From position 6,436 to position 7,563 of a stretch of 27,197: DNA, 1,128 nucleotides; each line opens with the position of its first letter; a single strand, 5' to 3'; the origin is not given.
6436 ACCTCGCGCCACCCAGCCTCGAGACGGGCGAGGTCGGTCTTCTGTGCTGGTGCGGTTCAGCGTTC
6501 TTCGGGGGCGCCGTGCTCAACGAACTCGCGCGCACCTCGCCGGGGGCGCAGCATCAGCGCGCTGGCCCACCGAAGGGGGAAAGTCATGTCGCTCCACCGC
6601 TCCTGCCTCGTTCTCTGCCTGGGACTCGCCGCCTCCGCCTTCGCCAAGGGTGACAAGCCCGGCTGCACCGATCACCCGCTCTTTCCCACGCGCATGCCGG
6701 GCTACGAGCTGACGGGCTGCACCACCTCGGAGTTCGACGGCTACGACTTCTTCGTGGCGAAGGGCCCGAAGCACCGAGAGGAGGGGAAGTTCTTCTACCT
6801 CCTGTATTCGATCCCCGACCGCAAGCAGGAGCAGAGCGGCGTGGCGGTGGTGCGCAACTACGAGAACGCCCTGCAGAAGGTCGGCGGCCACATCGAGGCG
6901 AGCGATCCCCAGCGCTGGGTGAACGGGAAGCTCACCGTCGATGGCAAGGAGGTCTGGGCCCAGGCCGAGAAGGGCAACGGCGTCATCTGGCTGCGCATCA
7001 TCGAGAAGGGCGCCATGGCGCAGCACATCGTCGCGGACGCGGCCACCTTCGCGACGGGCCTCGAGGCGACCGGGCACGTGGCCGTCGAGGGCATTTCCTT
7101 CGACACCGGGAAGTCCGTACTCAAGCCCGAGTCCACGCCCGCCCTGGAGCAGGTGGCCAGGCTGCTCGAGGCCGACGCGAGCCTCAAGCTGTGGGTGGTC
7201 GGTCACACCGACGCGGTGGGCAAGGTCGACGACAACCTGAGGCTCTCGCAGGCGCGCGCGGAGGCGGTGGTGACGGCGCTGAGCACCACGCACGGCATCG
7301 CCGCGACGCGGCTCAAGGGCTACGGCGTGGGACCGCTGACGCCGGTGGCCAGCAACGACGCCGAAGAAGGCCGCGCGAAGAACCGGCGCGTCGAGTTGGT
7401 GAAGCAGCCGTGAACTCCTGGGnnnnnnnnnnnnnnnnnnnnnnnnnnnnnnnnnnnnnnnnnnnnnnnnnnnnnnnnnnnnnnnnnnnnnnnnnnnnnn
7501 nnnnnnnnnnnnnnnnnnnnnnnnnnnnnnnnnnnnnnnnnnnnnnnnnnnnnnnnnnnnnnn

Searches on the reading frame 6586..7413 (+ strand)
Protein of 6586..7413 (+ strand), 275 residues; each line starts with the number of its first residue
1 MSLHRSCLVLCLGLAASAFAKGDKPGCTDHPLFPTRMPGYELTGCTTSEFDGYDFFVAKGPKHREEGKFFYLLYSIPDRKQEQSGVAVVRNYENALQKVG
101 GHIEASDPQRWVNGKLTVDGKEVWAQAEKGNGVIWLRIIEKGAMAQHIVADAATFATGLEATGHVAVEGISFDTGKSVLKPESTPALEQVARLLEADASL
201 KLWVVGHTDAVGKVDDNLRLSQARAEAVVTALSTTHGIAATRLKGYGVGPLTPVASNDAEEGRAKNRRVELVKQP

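Call 82: search_protein_families(library=pfam, proteins=[window:6586-7413:+], max_evalue=0.001)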
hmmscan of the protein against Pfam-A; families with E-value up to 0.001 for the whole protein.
window:6586-7413:+ (275 aa): 1 family
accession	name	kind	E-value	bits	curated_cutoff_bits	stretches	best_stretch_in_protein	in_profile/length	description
PF00691.25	OmpA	-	1.2e-16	61.3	27.2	1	172-267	2-98/98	OmpA family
